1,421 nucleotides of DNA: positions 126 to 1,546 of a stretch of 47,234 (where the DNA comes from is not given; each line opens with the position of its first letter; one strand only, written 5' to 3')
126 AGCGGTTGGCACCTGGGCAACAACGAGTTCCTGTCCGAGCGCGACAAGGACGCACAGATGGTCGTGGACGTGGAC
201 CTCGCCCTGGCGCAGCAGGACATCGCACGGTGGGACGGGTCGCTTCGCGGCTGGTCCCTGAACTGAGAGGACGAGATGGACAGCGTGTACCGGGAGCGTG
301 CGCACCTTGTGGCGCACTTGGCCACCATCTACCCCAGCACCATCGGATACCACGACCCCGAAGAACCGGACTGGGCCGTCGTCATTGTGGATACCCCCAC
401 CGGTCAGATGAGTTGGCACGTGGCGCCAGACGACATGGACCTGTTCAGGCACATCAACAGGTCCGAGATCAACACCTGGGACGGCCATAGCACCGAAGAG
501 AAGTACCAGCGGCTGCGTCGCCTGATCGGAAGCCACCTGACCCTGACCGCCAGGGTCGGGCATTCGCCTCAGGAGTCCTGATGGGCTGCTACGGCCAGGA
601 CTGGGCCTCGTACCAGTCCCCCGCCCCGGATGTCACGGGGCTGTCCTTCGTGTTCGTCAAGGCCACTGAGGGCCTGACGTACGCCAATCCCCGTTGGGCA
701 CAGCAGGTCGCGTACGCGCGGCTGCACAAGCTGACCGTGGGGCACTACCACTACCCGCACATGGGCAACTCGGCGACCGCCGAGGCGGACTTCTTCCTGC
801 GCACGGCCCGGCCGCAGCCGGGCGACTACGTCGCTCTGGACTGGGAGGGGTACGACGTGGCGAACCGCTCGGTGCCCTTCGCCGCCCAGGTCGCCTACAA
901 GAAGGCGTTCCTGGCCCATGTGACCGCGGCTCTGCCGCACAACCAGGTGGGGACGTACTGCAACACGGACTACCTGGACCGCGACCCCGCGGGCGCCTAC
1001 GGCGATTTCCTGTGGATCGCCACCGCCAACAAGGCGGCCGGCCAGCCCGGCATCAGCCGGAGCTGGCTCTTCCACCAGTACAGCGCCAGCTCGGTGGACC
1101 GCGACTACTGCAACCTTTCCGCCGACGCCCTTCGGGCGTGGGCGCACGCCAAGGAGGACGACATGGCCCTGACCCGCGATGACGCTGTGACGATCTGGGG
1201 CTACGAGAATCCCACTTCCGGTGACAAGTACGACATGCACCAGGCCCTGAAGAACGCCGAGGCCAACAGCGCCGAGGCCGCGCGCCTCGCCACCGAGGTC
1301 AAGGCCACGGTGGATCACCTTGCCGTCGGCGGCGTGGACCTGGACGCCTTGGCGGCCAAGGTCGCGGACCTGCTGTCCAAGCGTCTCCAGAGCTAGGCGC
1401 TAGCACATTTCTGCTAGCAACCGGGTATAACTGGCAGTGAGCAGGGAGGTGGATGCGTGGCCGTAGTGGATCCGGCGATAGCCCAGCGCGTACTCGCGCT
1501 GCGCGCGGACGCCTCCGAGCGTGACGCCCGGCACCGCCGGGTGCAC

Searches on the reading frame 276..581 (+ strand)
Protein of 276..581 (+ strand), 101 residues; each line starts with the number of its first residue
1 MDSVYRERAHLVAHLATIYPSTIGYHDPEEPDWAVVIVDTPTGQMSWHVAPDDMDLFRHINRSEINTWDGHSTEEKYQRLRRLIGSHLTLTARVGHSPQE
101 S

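Call 11: search_protein_families(library=pfam, proteins=[window:276-581:+], max_evalue=0.01)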
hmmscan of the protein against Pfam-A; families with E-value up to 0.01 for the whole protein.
window:276-581:+ (101 aa): 1 family
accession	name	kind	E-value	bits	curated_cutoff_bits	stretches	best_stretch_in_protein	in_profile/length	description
PF25311.1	WDGH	-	8.4e-11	42.5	27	1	2-82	11-96/97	WDGH domain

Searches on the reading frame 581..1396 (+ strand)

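Call 11: search_protein_families(library=pfam, proteins=[window:581-1396:+], max_evalue=0.01)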
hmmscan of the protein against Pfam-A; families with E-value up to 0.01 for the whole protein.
window:581-1396:+ (271 aa): 1 family
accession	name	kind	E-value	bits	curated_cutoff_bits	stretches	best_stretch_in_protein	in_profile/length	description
PF01183.26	Glyco_hydro_25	-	1.5e-24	87.7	27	1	10-172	14-176/180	Glycosyl hydrolases family 25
